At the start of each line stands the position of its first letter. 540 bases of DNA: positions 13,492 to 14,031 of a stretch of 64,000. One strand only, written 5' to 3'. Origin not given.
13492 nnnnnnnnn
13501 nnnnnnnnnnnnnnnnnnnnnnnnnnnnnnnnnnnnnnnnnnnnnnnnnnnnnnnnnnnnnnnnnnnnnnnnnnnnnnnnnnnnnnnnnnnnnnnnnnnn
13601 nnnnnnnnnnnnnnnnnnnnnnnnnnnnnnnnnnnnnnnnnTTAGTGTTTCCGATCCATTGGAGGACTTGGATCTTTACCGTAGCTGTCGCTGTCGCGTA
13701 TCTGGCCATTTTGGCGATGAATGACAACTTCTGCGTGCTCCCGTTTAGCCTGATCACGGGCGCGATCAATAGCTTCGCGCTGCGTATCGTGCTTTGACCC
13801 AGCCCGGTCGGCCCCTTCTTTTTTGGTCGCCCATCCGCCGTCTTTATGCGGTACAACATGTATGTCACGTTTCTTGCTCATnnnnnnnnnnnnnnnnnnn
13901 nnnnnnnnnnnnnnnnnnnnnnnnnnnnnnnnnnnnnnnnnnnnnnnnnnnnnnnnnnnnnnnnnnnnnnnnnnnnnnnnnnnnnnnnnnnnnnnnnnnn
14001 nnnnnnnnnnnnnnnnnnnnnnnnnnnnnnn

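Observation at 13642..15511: DUF2188 – DUF3892 – XRE-HTH – ImmA/IrrE metallopeptidase module: relic mobile-element control switch or uncharacterised defence/toxin module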

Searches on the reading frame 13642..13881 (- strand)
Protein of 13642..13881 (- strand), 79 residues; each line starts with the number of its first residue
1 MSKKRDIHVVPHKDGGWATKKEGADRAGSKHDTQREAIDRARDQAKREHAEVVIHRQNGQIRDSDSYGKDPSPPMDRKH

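Call 3: search_protein_families(library=pfam, proteins=[window:13642-13881:-], max_evalue=0.01)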
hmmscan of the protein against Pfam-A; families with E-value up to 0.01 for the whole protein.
window:13642-13881:- (79 aa): 1 family
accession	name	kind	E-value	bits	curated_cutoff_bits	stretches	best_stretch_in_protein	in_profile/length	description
PF09954.14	DUF2188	-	4.8e-26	91.1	22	1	7-67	1-62/62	Uncharacterized protein conserved in bacteria (DUF2188)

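Call 11: search_protein_families(library=padloc, proteins=[window:13642-13881:-], max_evalue=0.01)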
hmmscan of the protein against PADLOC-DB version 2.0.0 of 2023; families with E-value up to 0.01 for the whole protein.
window:13642-13881:- (79 aa): 2 families
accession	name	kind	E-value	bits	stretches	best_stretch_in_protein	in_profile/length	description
PDLC04941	PDC-S16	-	8.1e-33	111.1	1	1-74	1-73/75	-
PDLC04942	PDC-S16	-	1.2e-31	107.3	1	1-74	1-73/75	-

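Call 12: search_protein_families(library=phrogs, proteins=[window:13642-13881:-], max_evalue=0.01)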
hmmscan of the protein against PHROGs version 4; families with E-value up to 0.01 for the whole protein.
window:13642-13881:- (79 aa): 2 families
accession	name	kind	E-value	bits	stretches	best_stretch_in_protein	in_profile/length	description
phrog_3220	-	unknown function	2e-24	86.6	1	5-75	3-73/74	-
phrog_22338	-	unknown function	2e-08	35.5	1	12-74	142-205/207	-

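Call 13: search_protein_families(library=ncbifam, proteins=[window:13642-13881:-], max_evalue=0.01)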
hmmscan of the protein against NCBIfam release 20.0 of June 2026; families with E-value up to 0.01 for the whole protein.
window:13642-13881:- (79 aa): 0 families

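Call 35: search_solved_structures(query=window:13642-13881:-, max_evalue=10, show_alignments=2)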
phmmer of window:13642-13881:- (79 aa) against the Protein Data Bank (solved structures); distinct sequences matched with E-value up to 10: 0.

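Call 38: find_homologous_proteins(query=window:13642-13881:-, max_evalue=0.001)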
Query window:13642-13881:- (79 aa): 1056 proteins with E <= 0.001 among 1057 candidates; the best 120 are listed.
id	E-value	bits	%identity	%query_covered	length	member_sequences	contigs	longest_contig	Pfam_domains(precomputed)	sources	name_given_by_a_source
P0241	7.5e-45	168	100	100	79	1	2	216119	PF09954.15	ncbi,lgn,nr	ncbi:MAG: DUF2188 domain-containing protein [Gammaproteobacteria bacterium]|nr:DUF2188 domain-contai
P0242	1.7e-38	148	87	100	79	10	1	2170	PF09954.15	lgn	-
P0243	8.2e-37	143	85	100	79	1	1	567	PF09954.15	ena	-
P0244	1.6e-36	142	85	100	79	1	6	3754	PF09954.15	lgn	-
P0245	4.0e-36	140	85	100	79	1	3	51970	PF09954.15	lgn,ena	-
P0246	1.1e-35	139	84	100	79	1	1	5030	PF09954.15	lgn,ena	-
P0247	1.2e-35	139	81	100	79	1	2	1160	PF09954.15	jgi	jgi:uncharacterized protein YdaT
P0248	1.6e-35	139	81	100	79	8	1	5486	PF09954.15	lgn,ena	-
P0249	1.7e-35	138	82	100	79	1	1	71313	PF09954.15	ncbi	-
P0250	2.5e-35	138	81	100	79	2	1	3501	PF09954.15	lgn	-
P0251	7.4e-35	136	80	100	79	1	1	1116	PF09954.15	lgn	-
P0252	9.4e-35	136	82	100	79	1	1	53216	PF09954.15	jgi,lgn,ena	-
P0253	1.7e-34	135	80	100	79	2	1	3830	PF09954.15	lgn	-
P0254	1.7e-34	135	81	100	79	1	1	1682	PF09954.15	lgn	-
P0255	2.8e-34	135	81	100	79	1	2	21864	PF09954.15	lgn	-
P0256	2.8e-34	135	80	100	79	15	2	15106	PF09954.15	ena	-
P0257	3.4e-34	134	78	100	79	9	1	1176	PF09954.15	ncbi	-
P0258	5.6e-34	134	77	100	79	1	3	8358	PF09954.15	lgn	-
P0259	6.2e-34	133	78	100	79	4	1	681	PF09954.15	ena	-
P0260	6.3e-34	133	81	100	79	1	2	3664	PF09954.15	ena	-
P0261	6.6e-34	133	77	100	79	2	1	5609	PF09954.15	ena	-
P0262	7.2e-34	133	78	100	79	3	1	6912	PF09954.15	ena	-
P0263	9.0e-34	133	77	100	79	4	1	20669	PF09954.15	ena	-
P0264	1.0e-33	133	78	100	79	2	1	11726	PF09954.15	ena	-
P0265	1.1e-33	133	81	100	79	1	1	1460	PF09954.15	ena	-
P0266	1.1e-33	133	82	100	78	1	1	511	PF09954.15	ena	-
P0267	1.8e-33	132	78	100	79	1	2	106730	PF09954.15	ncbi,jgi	jgi:Uncharacterized protein conserved in bacteria (DUF2188)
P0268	2.1e-33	132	77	100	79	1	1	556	PF09954.15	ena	-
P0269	4.2e-33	131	80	100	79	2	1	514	PF09954.15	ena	-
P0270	4.5e-33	131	80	100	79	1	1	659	PF09954.15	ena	-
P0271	5.7e-33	130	78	100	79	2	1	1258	PF09954.15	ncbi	-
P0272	8.0e-33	130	77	100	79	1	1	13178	PF09954.15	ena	-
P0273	8.4e-33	130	80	100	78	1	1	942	PF09954.15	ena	-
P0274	9.1e-33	130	80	100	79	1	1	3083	PF09954.15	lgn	-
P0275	9.7e-33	130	78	100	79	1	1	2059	PF09954.15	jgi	-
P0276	1.1e-32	130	76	100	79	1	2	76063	PF09954.15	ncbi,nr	ncbi:MAG: DUF2188 domain-containing protein [gamma proteobacterium endosymbiont of Lamellibrachia an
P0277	1.5e-32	129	80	100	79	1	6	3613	PF09954.15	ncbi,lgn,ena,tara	tara:strand:- start:180 stop:419 length:240 start_codon:yes stop_codon:yes gene_type:complete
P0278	1.5e-32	129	77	100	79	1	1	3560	PF09954.15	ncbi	-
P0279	1.6e-32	129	76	100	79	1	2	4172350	PF09954.15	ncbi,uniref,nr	ncbi:DUF2188 domain-containing protein [Sediminicurvatus halobius]|uniref:DUF2188 domain-containing 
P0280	1.8e-32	129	76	100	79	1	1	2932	PF09954.15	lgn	-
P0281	2.0e-32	129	78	100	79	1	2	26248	PF09954.15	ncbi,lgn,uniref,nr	ncbi:MAG: DUF2188 domain-containing protein [Spiribacter salinus]|uniref:DUF2188 domain-containing p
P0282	2.1e-32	129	76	100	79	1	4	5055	PF09954.15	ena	-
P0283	2.3e-32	129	76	100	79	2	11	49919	PF09954.15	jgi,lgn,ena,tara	jgi:hypothetical protein|tara:strand:+ start:75 stop:314 length:240 start_codon:yes stop_codon:yes g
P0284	2.4e-32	128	78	100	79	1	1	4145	PF09954.15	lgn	-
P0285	3.0e-32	128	77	100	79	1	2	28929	PF09954.15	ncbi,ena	-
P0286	4.6e-32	128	78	100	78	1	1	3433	PF09954.15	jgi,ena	-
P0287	5.1e-32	127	78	100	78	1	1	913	PF09954.15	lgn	-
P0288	5.4e-32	127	78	100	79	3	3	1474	PF09954.15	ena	-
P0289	6.3e-32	127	76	100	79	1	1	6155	PF09954.15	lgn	-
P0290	6.7e-32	127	77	100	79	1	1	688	PF09954.15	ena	-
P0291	8.2e-32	127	75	100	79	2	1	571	PF09954.15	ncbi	-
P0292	8.3e-32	127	76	100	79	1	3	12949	PF09954.15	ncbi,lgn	-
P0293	9.3e-32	127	76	100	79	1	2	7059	PF09954.15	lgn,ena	-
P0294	9.9e-32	126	76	100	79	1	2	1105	PF09954.15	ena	-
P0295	1.0e-31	126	76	100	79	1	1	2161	PF09954.15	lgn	-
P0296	1.3e-31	126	76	100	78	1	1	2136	PF09954.15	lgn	-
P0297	1.4e-31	126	75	100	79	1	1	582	PF09954.15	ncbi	-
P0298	1.5e-31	126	76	100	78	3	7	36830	PF09954.15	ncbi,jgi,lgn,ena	-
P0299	1.7e-31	126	78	100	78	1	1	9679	PF09954.15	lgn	-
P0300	1.7e-31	126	78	100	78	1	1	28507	PF09954.15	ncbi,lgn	ncbi:MAG: DUF2188 domain-containing protein [Sedimenticola sp.]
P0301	1.7e-31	126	73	100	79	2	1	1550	PF09954.15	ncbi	-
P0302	2.1e-31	125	72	100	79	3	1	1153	PF09954.15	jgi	-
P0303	2.4e-31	125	76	100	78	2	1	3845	PF09954.15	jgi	-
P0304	2.4e-31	125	75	100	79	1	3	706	PF09954.15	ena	-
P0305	2.4e-31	125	78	100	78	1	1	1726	PF09954.15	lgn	-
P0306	2.7e-31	125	77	100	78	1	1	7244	PF09954.15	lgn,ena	-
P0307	2.9e-31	125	76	96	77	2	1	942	PF09954.15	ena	-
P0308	2.9e-31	125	75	100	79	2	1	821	PF09954.15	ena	-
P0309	3.0e-31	125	76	100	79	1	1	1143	PF09954.15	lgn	-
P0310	3.1e-31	125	77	100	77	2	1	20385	PF09954.15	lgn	-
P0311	3.1e-31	125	77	100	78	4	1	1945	PF09954.15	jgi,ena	-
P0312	3.2e-31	125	73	100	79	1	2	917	PF09954.15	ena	-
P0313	3.3e-31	125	76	100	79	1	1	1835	PF09954.15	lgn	-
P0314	3.5e-31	125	76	100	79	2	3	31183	PF09954.15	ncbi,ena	-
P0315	3.9e-31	125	74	97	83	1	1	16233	PF09954.15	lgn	-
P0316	4.0e-31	125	75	100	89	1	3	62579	PF09954.15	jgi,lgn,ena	-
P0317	4.0e-31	125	75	100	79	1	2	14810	PF09954.15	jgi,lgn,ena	jgi:uncharacterized protein YdaT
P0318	4.6e-31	124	76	100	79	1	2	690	PF09954.15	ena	-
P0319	4.7e-31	124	76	96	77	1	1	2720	PF09954.15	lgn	-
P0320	5.4e-31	124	78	100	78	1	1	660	PF09954.15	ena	-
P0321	5.4e-31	124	76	100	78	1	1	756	PF09954.15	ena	-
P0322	5.4e-31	124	76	96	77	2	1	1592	PF09954.15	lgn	-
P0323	5.4e-31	124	77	100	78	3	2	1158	PF09954.15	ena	-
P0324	5.4e-31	124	76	96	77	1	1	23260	PF09954.15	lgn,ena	-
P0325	5.4e-31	124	75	100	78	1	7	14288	PF09954.15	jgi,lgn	-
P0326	5.8e-31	124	78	100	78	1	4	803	PF09954.15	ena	-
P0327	5.8e-31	124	75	100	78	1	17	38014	PF09954.15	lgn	-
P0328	6.2e-31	124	76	100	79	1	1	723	PF09954.15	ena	-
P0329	6.2e-31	124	77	100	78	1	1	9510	PF09954.15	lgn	-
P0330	6.6e-31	124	73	100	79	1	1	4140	PF09954.15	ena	-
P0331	6.7e-31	124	77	100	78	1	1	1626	PF09954.15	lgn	-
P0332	6.9e-31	124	76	96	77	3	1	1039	PF09954.15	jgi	jgi:uncharacterized protein YdaT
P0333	7.4e-31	124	72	100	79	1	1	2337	PF09954.15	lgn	-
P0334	7.5e-31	124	75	96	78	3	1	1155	PF09954.15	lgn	-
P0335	7.8e-31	124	76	100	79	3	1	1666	PF09954.15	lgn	-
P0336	7.8e-31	124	78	96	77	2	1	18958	PF09954.15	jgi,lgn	jgi:uncharacterized protein YdaT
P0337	8.0e-31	124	75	96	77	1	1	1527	PF09954.15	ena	-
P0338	8.4e-31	124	77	100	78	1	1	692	PF09954.15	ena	-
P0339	9.2e-31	123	76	100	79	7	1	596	PF09954.15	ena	-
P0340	1.1e-30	123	78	96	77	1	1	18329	PF09954.15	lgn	-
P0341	1.1e-30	123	76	100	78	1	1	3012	PF09954.15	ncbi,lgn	-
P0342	1.1e-30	123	75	100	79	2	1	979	PF09954.15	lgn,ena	-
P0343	1.2e-30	123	77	100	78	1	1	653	PF09954.15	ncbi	-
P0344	1.2e-30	123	76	100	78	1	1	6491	PF09954.15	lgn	-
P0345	1.2e-30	123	76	100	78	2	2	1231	PF09954.15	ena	-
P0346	1.4e-30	123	76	100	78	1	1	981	PF09954.15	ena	-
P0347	1.6e-30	123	77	100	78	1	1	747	PF09954.15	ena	-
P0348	1.7e-30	123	75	96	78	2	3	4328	PF09954.15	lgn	-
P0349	1.7e-30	123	73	100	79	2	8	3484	PF09954.15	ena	-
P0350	1.7e-30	123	76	100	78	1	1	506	PF09954.15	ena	-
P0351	2.0e-30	122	75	100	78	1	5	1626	PF09954.15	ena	-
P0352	2.0e-30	122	75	100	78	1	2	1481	PF09954.15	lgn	-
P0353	2.0e-30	122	73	100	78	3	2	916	PF09954.15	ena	-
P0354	2.1e-30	122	77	100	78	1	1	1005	PF09954.15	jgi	-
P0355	2.1e-30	122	76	100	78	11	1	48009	PF09954.15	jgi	jgi:uncharacterized protein YdaT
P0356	2.2e-30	122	73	100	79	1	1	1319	PF09954.15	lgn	-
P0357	2.2e-30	122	72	100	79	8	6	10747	PF09954.15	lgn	-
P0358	2.2e-30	122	73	100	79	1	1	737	PF09954.15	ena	-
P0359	2.2e-30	122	78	96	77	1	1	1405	PF09954.15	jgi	jgi:uncharacterized protein YdaT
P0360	2.3e-30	122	72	100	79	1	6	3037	PF09954.15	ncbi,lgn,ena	-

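Call 49: find_related_loci(query=A2, collection=genome_contigs, flank=6000)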
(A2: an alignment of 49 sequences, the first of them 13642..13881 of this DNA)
Query A2 (79 aa) in genome_contigs; peptide patterns used: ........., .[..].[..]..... (x = any residue, [..] = any of these).
241 stretches matched a pattern; 208 encode a relative of the query (tblastn E <= 1e-3); the best 80 are kept; 80 distinct loci.
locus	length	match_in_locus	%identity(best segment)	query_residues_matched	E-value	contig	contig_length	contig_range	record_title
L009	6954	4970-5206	82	1-79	4e-41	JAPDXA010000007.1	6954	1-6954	MAG: Candidatus Thiodiazotropha lotti isolate KOTO2_Th1 c_000000000217, whole genome shotgun sequence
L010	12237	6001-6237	82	1-79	3e-39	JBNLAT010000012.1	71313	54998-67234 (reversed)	MAG: Thiohalomonadaceae bacterium isolate C2.bin.46.strict NODE_12_length_71313_cov_8.499242, whole genome shotgun seque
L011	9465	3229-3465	78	1-79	4e-39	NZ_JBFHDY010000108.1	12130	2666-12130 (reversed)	MAG: Zhongshania sp. isolate Mix_sand07.2021.05.D.49 k141_841973_length_12130_cov_16.3987, whole genome shotgun sequence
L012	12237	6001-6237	80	1-79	8e-38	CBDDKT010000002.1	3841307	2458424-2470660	MAG: Arenicella sp. isolate ab8cd949-2da5-494f-a2da-1e27307f8e5f genome assembly, contig: contig_2, whole genome shotgun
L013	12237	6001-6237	80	1-79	3e-37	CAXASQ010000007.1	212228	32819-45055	MAG TPA_asm: uncultured Alphaproteobacteria bacterium isolate ERR594368_binner123_Refined_8 genome assembly, contig: ERZ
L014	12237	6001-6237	76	1-79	4e-37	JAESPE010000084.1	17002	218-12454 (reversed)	MAG: gamma proteobacterium endosymbiont of Lamellibrachia anaximandri isolate Eratosthenes 1 84, whole genome shotgun se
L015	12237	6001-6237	75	1-79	4e-36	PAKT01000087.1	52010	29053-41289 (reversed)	MAG: Spongiibacteraceae bacterium isolate SAT61 MHASMcontig_1761983, whole genome shotgun sequence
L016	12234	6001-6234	78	1-79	1e-35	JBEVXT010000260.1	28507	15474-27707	MAG: Sedimenticola sp. isolate 1_1 TCF1 c_000000000059, whole genome shotgun sequence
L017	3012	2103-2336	76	1-79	1e-35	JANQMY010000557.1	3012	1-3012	MAG: Alphaproteobacteria bacterium isolate PL25b_bin.64 k99_2996608, whole genome shotgun sequence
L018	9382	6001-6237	76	1-79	2e-35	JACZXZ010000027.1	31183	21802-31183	MAG: Proteobacteria bacterium isolate B25D1T2 B25D1T2_NODE285, whole genome shotgun sequence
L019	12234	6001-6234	77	1-79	2e-35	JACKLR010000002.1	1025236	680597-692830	MAG: Burkholderiales bacterium isolate HK-STAS-PROT-97 HK-STAS-PROT-97_2, whole genome shotgun sequence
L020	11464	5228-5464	72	1-79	5e-35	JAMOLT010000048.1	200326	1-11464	MAG: Sedimenticola sp. isolate 4281-140_maxbin2_scaf2bin.001 4281-140_scaffold_6_c1, whole genome shotgun sequence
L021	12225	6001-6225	76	4-79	1e-34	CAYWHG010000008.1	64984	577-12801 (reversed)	MAG TPA_asm: uncultured Steroidobacter sp. isolate SRP344714_co2_53 genome assembly, contig: NODE_984_length_64984_cov_4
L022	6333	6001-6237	73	1-79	9e-35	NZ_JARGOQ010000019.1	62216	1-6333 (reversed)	MAG: Sneathiella sp. isolate bin_em_oilr2.023 NODE_383_length_62216_cov_9.378469, whole genome shotgun sequence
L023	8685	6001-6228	75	3-79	1e-34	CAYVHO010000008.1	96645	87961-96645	MAG TPA_asm: uncultured Nitrospira sp. isolate SRP215229_co1_117 genome assembly, contig: NODE_100_length_96645_cov_149.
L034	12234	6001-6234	71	1-79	7e-33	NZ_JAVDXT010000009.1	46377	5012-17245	Rhodoferax ferrireducens strain BE313 Ga0454574_09, whole genome shotgun sequence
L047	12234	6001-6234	72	1-79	4e-32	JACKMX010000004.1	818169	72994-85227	MAG: Chromatiaceae bacterium isolate HK-STAS-PROT-129 HK-STAS-PROT-129_4, whole genome shotgun sequence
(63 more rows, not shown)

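Call 51: predict_structure(alignment_id=A2)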
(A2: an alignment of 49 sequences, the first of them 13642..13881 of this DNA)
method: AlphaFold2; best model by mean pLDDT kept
length: 79 residues; sequences in the alignment: 49
mean_pLDDT: 84.7   pTM: 0.68
mean pLDDT of the five models: 84.7, 82.3, 79.3, 77.7, 77.6
residues with pLDDT >= 90: 34; 70-90: 30; 50-70: 14; < 50: 1
segments of 3 or more residues with pLDDT < 50: none
pLDDT, mean of each block of 10 residues (from residue 1): 79 91 85 93 90 92 82 65
secondary structure, 60 per line:
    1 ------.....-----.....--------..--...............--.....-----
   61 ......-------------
elements in order: E7-11 E17-21 H34-48 E51-55 E61-66

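Call 77: search_protein_families(library=padloc, proteins=[L034:4883-6004:+, L034:6004-6237:+, L020:6119-7876:+, L019:6258-7184:+, L010:6265-7401:+, L010:4989-5567:-, L010:4573-4992:-, L010:3800-4576:-], max_evalue=0.001)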
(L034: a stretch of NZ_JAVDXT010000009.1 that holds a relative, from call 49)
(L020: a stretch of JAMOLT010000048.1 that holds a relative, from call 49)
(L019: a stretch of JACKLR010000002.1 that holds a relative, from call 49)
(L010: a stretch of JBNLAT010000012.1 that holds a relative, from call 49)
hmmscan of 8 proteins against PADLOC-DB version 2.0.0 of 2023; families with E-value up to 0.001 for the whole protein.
L034:4883-6004:+ (373 aa): 20 families
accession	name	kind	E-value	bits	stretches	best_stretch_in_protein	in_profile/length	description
PDLC03949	RmrA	-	2.2e-161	534.7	1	7-366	2-362/363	-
PDLC03946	RmrA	-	1.3e-133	443.2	1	7-344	2-340/357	-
PDLC03955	RmrA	-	2.6e-78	261.9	1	4-339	17-357/371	-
PDLC03950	RmrA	-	3.7e-73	244.6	1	6-342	1-350/369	-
PDLC03948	RmrA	-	5e-72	241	1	6-339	7-360/397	-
PDLC03952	RmrA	-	6.2e-71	237.3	1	4-337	19-373/395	-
PDLC03947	RmrA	-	2e-70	235.5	1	3-339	7-361/383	-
PDLC03944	RmrA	-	9.5e-69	230.3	1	4-328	3-343/384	-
PDLC03951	RmrA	-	4.2e-64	215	1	7-339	8-356/400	-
PDLC03954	RmrA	-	3.5e-61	205.2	1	6-339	9-361/380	-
PDLC03943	RmrA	-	3.6e-59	198.7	1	7-339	2-343/370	-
PDLC03956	RmrA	-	3.2e-55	185.8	1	6-339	7-358/399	-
PDLC03945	RmrA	-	1.4e-42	144.3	1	7-298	2-320/394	-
PDLC03953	RmrA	-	2.4e-41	140.2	1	8-315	6-327/373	-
PDLC04141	capP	-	1e-17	62.5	1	127-271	3-153/242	capP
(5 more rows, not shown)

L034:6004-6237:+ (77 aa): 2 families
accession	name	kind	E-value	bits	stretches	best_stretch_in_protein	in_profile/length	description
PDLC04941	PDC-S16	-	1.1e-34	117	1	1-73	1-74/75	-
PDLC04942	PDC-S16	-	5.6e-33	111.5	1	1-73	1-74/75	-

L020:6119-7876:+ (585 aa): 0 families

L019:6258-7184:+ (308 aa): 4 families
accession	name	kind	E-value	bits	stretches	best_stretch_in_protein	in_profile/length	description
PDLC00758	Effector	-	1.5e-96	321.6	1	3-307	3-321/331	Phospholipase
PDLC00757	Effector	-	3.8e-86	287.4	1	3-305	7-313/331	Phospholipase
PDLC00755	Effector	-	2.6e-39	133.2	1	3-302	8-307/311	Phospholipase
PDLC00756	Effector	-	4.1e-39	132.5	1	55-262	2-208/280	Phospholipase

L010:6265-7401:+ (378 aa): 0 families

L010:4989-5567:- (192 aa): 0 families

L010:4573-4992:- (139 aa): 0 families

L010:3800-4576:- (258 aa): 14 families
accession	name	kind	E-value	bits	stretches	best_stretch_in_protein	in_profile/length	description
PDLC04141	capP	-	5.7e-55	184.4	1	8-250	10-241/242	capP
PDLC03944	RmrA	-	2.2e-14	51.3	1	47-160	179-284/384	-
PDLC03949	RmrA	-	1.7e-11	41.6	1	50-160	172-266/363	-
PDLC03945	RmrA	-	3e-08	31.2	1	57-161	198-295/394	-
PDLC03953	RmrA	-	3.1e-08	31.2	1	49-161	190-285/373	-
PDLC03954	RmrA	-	2.1e-07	28.2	1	55-160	196-291/380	-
PDLC03950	RmrA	-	2.4e-07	28.1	1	48-154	177-273/369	-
PDLC04776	PDC-M69B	-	3.4e-07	28.2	1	50-159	64-174/272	-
PDLC03947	RmrA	-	1.1e-06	25.8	1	53-160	193-291/383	-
PDLC03946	RmrA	-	2.3e-06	24.6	1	50-161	173-269/357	-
PDLC03952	RmrA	-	3.1e-06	24.3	1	55-162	208-305/395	-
PDLC03951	RmrA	-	3.7e-06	24.2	1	55-159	193-285/400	-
PDLC03948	RmrA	-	5.8e-06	23.4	1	55-160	196-290/397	-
PDLC03943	RmrA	-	4.7e-05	20.6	1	63-134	188-247/370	-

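Call 80: find_related_loci(query=A2, collection=viral_contigs, flank=6000)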
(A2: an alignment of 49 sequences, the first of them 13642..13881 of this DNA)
Query A2 (79 aa) in viral_contigs; peptide patterns used: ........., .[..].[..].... (x = any residue, [..] = any of these).
10 stretches matched a pattern; 6 encode a relative of the query (tblastn E <= 1e-3); 6 distinct loci.
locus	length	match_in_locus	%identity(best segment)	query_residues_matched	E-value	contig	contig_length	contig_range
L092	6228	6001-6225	68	4-79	4e-31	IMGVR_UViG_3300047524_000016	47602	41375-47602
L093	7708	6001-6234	66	1-79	1e-30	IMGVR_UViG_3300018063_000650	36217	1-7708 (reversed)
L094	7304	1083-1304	61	4-78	4e-26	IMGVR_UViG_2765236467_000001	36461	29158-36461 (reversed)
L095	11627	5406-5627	59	4-78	7e-26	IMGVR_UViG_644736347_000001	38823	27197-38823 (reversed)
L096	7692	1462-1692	54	1-79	4e-23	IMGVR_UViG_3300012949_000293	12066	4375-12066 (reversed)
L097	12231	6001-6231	54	1-79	6e-23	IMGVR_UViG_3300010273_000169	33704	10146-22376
